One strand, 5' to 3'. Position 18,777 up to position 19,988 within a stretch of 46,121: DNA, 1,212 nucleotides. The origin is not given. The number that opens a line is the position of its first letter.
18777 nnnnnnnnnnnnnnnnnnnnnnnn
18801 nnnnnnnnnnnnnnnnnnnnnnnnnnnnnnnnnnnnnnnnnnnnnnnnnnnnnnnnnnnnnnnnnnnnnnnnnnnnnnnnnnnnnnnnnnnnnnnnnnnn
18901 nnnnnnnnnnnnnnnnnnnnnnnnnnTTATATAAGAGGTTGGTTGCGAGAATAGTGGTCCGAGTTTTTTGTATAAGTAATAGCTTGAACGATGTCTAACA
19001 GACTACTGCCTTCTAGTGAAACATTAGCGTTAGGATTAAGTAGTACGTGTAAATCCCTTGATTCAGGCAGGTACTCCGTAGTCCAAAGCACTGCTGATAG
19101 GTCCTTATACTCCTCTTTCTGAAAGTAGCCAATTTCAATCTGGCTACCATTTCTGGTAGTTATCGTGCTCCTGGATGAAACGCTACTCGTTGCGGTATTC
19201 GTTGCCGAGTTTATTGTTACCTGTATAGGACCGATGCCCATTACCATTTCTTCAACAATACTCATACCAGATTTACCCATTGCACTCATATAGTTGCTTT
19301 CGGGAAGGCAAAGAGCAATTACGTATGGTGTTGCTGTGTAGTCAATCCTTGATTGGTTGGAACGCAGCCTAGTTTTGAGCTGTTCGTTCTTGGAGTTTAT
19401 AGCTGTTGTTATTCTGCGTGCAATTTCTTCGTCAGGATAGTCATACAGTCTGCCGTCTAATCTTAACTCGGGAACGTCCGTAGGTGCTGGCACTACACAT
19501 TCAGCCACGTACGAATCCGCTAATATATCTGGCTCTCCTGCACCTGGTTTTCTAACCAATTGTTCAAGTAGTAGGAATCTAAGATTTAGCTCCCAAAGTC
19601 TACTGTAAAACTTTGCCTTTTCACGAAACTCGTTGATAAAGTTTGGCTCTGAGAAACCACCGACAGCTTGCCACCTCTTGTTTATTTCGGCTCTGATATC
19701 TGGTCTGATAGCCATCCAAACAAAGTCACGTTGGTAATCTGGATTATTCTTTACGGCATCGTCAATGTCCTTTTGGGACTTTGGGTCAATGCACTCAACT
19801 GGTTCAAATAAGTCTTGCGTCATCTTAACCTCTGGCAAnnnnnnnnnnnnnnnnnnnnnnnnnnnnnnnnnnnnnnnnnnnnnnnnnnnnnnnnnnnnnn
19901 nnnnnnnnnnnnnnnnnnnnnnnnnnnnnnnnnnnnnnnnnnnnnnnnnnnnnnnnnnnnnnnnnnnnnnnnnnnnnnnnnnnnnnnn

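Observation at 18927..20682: Candidate new defence module: HEPN (RX4H) protein coupled to a nuclease-like protein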

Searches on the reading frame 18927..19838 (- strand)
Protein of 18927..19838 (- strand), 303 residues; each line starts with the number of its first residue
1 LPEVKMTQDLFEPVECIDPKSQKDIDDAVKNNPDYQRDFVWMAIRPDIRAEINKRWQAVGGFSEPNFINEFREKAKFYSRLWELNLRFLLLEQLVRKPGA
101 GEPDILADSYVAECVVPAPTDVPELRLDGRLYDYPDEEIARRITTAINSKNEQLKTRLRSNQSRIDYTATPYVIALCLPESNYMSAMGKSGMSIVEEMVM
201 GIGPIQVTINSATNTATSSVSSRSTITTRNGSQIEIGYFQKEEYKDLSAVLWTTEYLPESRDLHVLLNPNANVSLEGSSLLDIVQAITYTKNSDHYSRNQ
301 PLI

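Call 3: search_protein_families(library=pfam, proteins=[window:18927-19838:-], max_evalue=1)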
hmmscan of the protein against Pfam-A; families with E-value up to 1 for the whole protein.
window:18927-19838:- (303 aa): 1 family
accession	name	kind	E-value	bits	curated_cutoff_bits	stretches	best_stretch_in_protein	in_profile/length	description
PF11333.13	DUF3135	-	0.23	12.2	22.7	1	143-168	27-52/81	Protein of unknown function (DUF3135)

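Call 4: search_protein_families(library=padloc, proteins=[window:18927-19838:-], max_evalue=1)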
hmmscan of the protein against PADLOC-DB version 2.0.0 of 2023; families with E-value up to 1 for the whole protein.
window:18927-19838:- (303 aa): 2 families
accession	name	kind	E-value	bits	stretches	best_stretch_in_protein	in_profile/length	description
PDLC04110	PD-T7-5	-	1e-09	36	1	140-254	131-234/346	-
PDLC04073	PD-T7-1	-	3.5e-06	24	1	65-254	152-341/452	-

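Call 5: search_protein_families(library=ncbifam, proteins=[window:18927-19838:-], max_evalue=1)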
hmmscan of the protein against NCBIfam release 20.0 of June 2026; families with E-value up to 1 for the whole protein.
window:18927-19838:- (303 aa): 0 families

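Call 6: search_protein_families(library=phrogs, proteins=[window:18927-19838:-], max_evalue=1)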
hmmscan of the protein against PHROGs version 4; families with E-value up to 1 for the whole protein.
window:18927-19838:- (303 aa): 2 families
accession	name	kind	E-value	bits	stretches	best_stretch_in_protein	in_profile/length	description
phrog_8571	-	unknown function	1.2e-09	38.7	1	58-254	47-248/366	-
phrog_1296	-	lysis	0.54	11.3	0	140-166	33-58/93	holin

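Call 8: search_solved_structures(query=window:18927-19838:-, max_evalue=10)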
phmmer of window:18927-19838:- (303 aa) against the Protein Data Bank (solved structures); distinct sequences matched with E-value up to 10: 2.
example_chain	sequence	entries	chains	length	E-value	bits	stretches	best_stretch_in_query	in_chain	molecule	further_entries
5gru_H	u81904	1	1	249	0.93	11.8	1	134-243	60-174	diabody protein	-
1zak_A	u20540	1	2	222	1.7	10.9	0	133-172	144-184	ADENYLATE KINASE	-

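Call 13: find_homologous_proteins(query=window:18927-19823:-, max_evalue=0.001)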
Query window:18927-19823:- (298 aa): 23 proteins with E <= 0.001 among 941 candidates.
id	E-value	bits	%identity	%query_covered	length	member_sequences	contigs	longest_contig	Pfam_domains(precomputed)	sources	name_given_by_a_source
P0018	3.8e-196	668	100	100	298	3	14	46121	-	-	-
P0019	9.1e-173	591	87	100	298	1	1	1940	-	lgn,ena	-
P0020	1.6e-149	515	75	100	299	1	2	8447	-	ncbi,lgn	-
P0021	2.2e-114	399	60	99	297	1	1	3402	-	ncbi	-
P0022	3.7e-110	386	59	99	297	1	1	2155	-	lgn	-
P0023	3.0e-107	376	57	99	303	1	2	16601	-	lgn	-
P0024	1.7e-101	357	53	100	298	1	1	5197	-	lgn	-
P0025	3.9e-101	356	56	100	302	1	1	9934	-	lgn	-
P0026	4.4e-101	356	54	99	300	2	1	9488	-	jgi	jgi:hypothetical protein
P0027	3.8e-98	346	53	100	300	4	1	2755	-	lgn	-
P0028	4.7e-94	333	52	100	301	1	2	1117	-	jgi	-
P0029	1.3e-93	331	51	100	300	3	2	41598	-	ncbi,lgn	-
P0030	1.3e-93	331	51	100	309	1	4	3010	-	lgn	-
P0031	2.1e-93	331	51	100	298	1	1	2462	-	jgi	-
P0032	4.1e-93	330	51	100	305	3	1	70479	-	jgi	jgi:hypothetical protein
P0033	2.9e-92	327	52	99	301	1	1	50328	-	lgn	-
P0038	4.8e-82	293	45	99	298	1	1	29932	-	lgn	-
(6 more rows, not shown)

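Call 21: find_encoding_contigs(protein=P0032, flank=6000, max_places=2)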
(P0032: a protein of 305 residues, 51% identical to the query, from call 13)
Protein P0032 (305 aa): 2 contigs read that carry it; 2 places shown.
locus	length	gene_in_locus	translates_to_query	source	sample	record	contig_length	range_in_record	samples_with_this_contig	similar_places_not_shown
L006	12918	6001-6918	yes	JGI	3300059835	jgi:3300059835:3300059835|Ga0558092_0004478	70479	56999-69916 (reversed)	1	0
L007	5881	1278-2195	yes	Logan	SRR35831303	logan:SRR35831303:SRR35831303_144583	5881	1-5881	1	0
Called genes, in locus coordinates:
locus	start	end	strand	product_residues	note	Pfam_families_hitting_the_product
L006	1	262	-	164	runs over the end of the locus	-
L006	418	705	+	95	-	PF19807:DUF6290 (weak)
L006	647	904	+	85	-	PF05016:ParE_toxin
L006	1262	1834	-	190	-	PF02525:Flavodoxin_2, PF03358:FMN_red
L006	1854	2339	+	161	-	PF01047:MarR (weak), PF25212:HVO_A0114 (weak)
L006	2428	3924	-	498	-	PF07690:MFS_1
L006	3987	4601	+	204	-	PF00440:TetR_N, PF16859:TetR_C_11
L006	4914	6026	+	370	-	-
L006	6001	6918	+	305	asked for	-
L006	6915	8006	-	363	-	PF18928:DUF5677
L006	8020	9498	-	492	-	-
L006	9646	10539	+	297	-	-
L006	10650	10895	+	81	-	PF18903:DUF5659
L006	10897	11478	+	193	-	PF01807:Zn_ribbon_DnaG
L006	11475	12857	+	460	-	-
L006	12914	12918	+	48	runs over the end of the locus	-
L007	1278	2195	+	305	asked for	-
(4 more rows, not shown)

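Call 22: find_encoding_contigs(protein=P0033, flank=6000, max_places=2)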
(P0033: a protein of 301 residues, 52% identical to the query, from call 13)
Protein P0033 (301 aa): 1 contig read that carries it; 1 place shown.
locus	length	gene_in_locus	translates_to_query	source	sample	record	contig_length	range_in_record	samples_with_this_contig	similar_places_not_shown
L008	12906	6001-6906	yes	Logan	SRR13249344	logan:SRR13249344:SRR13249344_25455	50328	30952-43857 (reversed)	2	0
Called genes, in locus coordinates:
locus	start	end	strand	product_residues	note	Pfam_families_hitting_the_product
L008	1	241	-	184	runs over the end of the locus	PF05257:CHAP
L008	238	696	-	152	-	-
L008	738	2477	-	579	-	PF01935:DUF87, PF12846:AAA_10, PF19044:P-loop_TraG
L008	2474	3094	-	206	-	PF26593:TraC-like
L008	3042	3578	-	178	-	-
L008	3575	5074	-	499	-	PF18895:T4SS_pilin, PF19590:TrbL_3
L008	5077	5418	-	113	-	PF04956:TrbC, PF18895:T4SS_pilin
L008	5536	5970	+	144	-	-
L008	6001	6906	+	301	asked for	-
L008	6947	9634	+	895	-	PF13271:DUF4062 (faint)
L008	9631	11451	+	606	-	-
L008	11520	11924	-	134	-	PF04002:RadC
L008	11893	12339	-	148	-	-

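Call 23: find_encoding_contigs(protein=P0029, flank=6000, max_places=2)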
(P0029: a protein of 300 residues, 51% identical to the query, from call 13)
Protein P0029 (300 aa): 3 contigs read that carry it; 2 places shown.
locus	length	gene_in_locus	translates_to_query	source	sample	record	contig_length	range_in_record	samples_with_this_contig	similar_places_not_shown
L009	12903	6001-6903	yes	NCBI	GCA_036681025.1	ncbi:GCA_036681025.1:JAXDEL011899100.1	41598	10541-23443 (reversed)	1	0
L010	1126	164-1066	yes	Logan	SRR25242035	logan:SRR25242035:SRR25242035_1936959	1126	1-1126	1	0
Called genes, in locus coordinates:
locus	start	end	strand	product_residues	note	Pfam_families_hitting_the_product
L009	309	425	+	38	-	-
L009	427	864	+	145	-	PF02661:Fic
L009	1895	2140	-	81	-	-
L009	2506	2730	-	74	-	-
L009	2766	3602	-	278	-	-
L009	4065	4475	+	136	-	-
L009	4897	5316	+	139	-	PF08712:Nfu_N (weak)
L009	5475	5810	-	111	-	-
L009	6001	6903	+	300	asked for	-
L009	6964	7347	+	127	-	-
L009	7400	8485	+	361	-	PF13651:EcoRI_methylase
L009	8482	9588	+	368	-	PF03235:GmrSD_N, PF01844:HNH, PF14279:HNH_5 (weak)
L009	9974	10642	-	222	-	-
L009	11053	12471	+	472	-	PF13537:GATase_7 (weak), PF00733:Asn_synthase, PF06508:QueC (faint)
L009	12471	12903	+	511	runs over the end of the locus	PF13522:GATase_6, PF13537:GATase_7, PF00733:Asn_synthase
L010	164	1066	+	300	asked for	-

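Call 24: find_encoding_contigs(protein=P0038, flank=6000, max_places=2)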
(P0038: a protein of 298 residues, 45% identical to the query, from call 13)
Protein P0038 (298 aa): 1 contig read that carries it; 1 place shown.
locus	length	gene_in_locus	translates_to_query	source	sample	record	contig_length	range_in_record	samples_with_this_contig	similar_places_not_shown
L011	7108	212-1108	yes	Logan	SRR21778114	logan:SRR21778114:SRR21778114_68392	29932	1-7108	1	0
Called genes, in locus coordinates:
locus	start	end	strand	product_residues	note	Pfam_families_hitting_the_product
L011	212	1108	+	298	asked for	-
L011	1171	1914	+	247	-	-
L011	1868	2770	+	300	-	-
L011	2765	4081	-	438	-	PF00239:Resolvase, PF07508:Recombinase, PF13408:Zn_ribbon_recom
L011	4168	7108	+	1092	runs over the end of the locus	PF13091:PLDc_2, PF00270:DEAD (faint), PF04851:ResIII (faint), PF00176:SNF2-rel_dom (weak), PF00271:Helicase_C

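Call 26: predict_structure(alignment_id=A2)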
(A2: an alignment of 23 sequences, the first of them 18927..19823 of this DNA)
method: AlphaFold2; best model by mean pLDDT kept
length: 298 residues; sequences in the alignment: 23
mean_pLDDT: 88.0   pTM: 0.86
mean pLDDT of the five models: 88.0, 87.6, 86.4, 84.2, 83.5
residues with pLDDT >= 90: 182; 70-90: 96; 50-70: 20; < 50: 0
segments of 3 or more residues with pLDDT < 50: none
pLDDT, mean of each block of 10 residues (from residue 1): 85 94 95 94 96 94 93 95 95 93 95 73 68 86 94 86 95 79 82 85 81 74 80 91 95 93 95 89 85 76
secondary structure, 60 per line:
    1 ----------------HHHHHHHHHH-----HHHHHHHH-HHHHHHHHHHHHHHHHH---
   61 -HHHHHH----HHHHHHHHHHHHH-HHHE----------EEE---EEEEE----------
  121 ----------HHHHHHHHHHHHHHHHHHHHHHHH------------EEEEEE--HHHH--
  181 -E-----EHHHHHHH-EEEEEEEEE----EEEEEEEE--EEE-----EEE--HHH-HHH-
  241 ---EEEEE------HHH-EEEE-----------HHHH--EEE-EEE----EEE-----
elements in order: H17-26 H32-39 H41-57 H62-67 H72-84 E100-102 E106-110 H131-154 E167-172 H175-178 H189-195 E197-205 E210-217 E220-222 E228-230 E244-248 E259-262 H274-277 E280-282 E284-286 E291-293

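Call 30: fold_search(model_id=the predicted structure, library=pdb)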
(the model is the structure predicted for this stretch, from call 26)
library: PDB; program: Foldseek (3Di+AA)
matches with E <= 10: 127; with E <= 0.001: 0
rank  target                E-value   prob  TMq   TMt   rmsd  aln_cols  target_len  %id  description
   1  4w8f_A                9.2e-01  0.04  0.16  0.03  16.0       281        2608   11  Crystal structure of the dynein motor domain in the AMPPNP-bound state (released 2014-11-12)
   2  2ezv_B                1.0e+00  0.03  0.11  0.11  13.9       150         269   12  Crystal structure of tetrameric restriction endonuclease SfiI bound to cognate DNA. (released 2006-01-24)
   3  3sqm_D                1.2e+00  0.01  0.09  0.06  19.5       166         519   12  Crystal Structure of Glycoside Hydrolase from Synechococcus Complexed with N-acetyl-D-glucosamine (released 2011-07-20)
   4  3sql_B                1.8e+00  0.01  0.09  0.06  20.4       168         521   14  Crystal Structure of Glycoside Hydrolase from Synechococcus (released 2011-07-20)
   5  9cru_B                2.2e+00  0.04  0.12  0.06   8.9        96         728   10  Y20S (Sec18-Sec17-Sec9-Sso1-Snc1) EDTA - Class 1 (released 2025-08-27)
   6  6t8b_D                2.2e+00  0.02  0.07  0.05  11.2        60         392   18  FtsK motor domain with dsDNA, translocating state (released 2019-11-20)
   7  9pag_A                2.3e+00  0.03  0.12  0.08   9.0        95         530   10  21bin20S complex (NSF-alphaSNAP-2:1 syntaxin-1a:SNAP-25), non-hydrolyzing, class 7 (released 2025-08-06)
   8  2ezv_A                2.3e+00  0.02  0.10  0.10  14.1       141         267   11  Crystal structure of tetrameric restriction endonuclease SfiI bound to cognate DNA. (released 2006-01-24)
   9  6s85_A                2.5e+00  0.04  0.16  0.14   8.2       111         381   18  Cutting state of the E. coli Mre11-Rad50 (SbcCD) head complex bound to ADP and dsDNA. (released 2019-09-04)
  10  9nly_B                2.5e+00  0.03  0.14  0.07   9.1       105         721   10  Y20S (Sec18-Sec17-Sec9-Sso1-Snc1) EDTA - Class 7 (released 2025-10-01)
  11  7a9j                  2.5e+00  0.01  0.10  0.08  17.2       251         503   11  Crystal structure of the R395G mutant form of Coronafacic Acid Ligase from Pectobacterium brasiliense (released 2021-05-05)
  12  8opv_B                2.5e+00  0.01  0.17  0.09  17.0       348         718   10  Structure of Mycobacterium tuberculosis beta-oxidation trifunctional enzyme in complex with Resveratrol (Fragment-B-H1 (released 2024-01-24)
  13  3sqm_B                2.5e+00  0.01  0.10  0.07  20.5       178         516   15  Crystal Structure of Glycoside Hydrolase from Synechococcus Complexed with N-acetyl-D-glucosamine (released 2011-07-20)
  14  9nm1_D                2.6e+00  0.03  0.12  0.08   8.6        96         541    9  Y20S (Sec18-Sec17-Sec9-Sso1-Snc1) EDTA - All Merge (Class 9, focused on D1/D2) (released 2025-10-01)
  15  7mca_C                2.6e+00  0.03  0.16  0.09  16.2       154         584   10  Structure of the S. cerevisiae origin recognition complex bound to the replication initiator Cdc6 and the ARS1 origin  (released 2021-06-02)
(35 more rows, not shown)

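Call 32: search_solved_structures(query=A2, max_evalue=10, show_alignments=3)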
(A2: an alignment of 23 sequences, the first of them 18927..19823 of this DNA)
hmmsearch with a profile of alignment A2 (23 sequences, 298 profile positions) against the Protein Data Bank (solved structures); distinct sequences matched with E-value up to 10: 2.
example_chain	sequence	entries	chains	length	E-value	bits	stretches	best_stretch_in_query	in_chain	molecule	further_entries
9pnu_C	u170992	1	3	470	0.23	13.3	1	197-257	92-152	459C-OPT probe RnS DS-SOSIP gp120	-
2eed_A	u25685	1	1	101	1.8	10.4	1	217-254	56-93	Filamin-B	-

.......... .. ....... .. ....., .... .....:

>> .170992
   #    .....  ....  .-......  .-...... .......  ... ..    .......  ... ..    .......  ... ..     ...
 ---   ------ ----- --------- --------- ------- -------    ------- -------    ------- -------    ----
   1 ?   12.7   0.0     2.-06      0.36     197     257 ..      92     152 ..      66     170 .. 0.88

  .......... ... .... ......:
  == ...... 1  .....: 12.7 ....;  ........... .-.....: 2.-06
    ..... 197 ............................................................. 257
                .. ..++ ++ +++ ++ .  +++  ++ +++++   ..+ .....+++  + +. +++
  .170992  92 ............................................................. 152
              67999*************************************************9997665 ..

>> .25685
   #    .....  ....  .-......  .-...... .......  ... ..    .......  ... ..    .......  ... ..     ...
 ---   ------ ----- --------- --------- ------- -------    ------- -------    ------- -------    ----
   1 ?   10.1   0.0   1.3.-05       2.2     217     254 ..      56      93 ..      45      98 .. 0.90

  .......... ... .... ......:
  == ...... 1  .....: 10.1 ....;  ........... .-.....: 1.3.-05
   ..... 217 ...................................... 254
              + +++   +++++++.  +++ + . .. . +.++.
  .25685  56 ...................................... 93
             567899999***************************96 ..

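Call 50: find_related_loci(query=A2, collection=genome_contigs, flank=5000)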
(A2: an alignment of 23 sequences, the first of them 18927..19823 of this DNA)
Query A2 (298 aa) in genome_contigs; peptide patterns used: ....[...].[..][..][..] (x = any residue, [..] = any of these).
23 stretches matched a pattern; 1 encode a relative of the query (tblastn E <= 1e-3); 1 distinct loci.
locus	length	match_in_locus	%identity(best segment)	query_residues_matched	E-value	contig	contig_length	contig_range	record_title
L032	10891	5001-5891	51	1-297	1e-101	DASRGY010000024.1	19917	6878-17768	MAG TPA_asm: Candidatus Saccharimonadales bacterium isolate SMAG_U10070 k141_228407, whole genome shotgun sequence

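Call 63: find_homologous_proteins(query=A2, max_evalue=0.001)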
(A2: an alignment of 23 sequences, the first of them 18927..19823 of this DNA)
Query A2 (23 sequences) (298 aa, profile of the alignment): 29 proteins with E <= 0.001 among 4364 candidates.
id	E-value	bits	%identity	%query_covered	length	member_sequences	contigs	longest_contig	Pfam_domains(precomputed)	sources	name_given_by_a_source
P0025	1.9e-156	537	56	100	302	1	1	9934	-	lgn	-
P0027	1.1e-153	528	53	100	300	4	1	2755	-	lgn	-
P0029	1.0e-151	522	51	100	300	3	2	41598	-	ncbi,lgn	-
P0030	4.6e-149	513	51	100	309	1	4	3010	-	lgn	-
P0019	1.1e-148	512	87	100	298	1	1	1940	-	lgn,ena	-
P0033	3.0e-148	510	52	99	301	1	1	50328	-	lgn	-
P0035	4.4e-148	510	50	100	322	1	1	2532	-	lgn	-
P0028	2.8e-147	507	52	100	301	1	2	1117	-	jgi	-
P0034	5.4e-147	506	50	100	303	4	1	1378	-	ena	-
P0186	7.9e-147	506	51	100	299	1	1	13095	-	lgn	-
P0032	5.5e-146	503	51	100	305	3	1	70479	-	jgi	jgi:hypothetical protein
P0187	1.1e-145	502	51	98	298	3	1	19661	-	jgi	-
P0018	7.2e-145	499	100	100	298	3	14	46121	-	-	-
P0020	8.2e-144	496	75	100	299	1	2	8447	-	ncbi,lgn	-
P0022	1.7e-141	488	59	99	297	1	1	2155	-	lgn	-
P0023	2.5e-139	481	57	99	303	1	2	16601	-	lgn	-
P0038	1.8e-136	472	45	99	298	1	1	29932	-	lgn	-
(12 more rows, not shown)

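Call 64: search_dna_similar(query=window:18927-19823:-, collection=phages, mode=protein, max_evalue=1, max_rows=15)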
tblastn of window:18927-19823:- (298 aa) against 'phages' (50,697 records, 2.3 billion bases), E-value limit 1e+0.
No match.

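Call 65: search_dna_similar(query=window:18927-19823:-, collection=plasmids, mode=protein, max_evalue=1, max_rows=15)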
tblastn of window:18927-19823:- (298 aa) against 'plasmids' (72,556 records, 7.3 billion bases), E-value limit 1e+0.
No match.

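Call 67: find_encoding_contigs(protein=P0023, flank=6000, max_places=2)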
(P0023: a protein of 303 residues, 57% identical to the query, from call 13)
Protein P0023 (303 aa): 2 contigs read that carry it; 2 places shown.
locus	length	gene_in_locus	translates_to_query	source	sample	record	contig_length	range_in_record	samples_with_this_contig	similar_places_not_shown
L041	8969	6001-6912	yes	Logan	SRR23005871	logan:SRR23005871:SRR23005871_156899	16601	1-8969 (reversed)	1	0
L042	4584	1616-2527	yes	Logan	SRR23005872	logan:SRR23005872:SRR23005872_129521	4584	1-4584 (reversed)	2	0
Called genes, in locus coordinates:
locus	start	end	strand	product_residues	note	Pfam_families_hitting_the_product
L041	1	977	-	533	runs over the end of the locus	PF00749:tRNA-synt_1c, PF19269:Anticodon_2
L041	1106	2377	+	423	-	-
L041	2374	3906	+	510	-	PF00989:PAS (weak), PF08448:PAS_4 (weak), PF13188:PAS_8 (weak), PF00512:HisKA, PF02518:HATPase_c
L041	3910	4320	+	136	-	PF00072:Response_reg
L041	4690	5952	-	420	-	PF04326:SLFN_AlbA_2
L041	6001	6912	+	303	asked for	-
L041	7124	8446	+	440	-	PF00989:PAS, PF08448:PAS_4, PF13426:PAS_9 (weak), PF00512:HisKA, PF02518:HATPase_c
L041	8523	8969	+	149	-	?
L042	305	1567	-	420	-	PF04326:SLFN_AlbA_2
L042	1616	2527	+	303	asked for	-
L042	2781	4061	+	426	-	PF00989:PAS, PF08448:PAS_4, PF13426:PAS_9 (weak), PF00512:HisKA, PF02518:HATPase_c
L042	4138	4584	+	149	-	?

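Call 77: search_protein_families(library=pfam, proteins=[L006:4914-6026:+, L032:5906-7282:+, L008:6947-9634:+], max_evalue=0.001)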
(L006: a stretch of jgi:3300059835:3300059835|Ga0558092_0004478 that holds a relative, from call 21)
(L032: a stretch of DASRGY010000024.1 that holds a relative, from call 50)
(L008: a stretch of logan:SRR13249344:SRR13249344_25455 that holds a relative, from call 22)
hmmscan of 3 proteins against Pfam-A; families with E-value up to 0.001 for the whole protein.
L006:4914-6026:+ (370 aa): 0 families

L032:5906-7282:+ (458 aa): 0 families

L008:6947-9634:+ (895 aa): 1 family
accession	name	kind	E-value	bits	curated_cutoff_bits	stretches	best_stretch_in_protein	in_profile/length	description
PF13271.11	DUF4062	-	6e-06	26.8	24.7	1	18-81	1-62/82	Domain of unknown function (DUF4062)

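Call 101: search_protein_families(library=padloc, proteins=[L006:4914-6026:+, L008:5536-5970:+, L008:6947-9634:+, L008:9631-11451:+, L032:5906-7282:+, L032:7318-8124:+, L011:1171-1914:+, L011:1868-2770:+, L041:4690-5952:-], max_evalue=0.001)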
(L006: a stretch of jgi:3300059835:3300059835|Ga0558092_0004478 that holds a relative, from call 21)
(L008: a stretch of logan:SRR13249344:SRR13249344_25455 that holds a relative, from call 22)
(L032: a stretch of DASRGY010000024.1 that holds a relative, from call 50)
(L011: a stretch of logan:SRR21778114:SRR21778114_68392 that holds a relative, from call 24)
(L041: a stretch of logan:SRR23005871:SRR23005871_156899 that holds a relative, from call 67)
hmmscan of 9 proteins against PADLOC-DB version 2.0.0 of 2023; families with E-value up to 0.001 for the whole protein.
L006:4914-6026:+ (370 aa): 0 families

L008:5536-5970:+ (144 aa): 0 families

L008:6947-9634:+ (895 aa): 0 families

L008:9631-11451:+ (606 aa): 0 families

L032:5906-7282:+ (458 aa): 0 families

L032:7318-8124:+ (268 aa): 0 families

L011:1171-1914:+ (247 aa): 0 families

L011:1868-2770:+ (300 aa): 0 families

L041:4690-5952:- (420 aa): 0 families

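Call 102: search_protein_families(library=padloc, alignment_id=A2, max_evalue=0.001)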
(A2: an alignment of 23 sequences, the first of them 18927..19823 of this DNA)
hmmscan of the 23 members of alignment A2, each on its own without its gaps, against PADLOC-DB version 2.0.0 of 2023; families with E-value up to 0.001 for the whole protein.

A. member 1, window:18927-19823:- (298 aa): 2 families
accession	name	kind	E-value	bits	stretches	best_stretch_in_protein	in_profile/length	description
PDLC04110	PD-T7-5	-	9.5e-10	36.1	1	135-249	131-234/346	-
PDLC04073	PD-T7-1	-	3.4e-06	24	1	60-249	152-341/452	-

B. families by the number of members that match (of 23 scanned): 2 families
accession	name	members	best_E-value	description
PDLC04110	PD-T7-5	23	7.5e-15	-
PDLC04073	PD-T7-1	17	8.8e-10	-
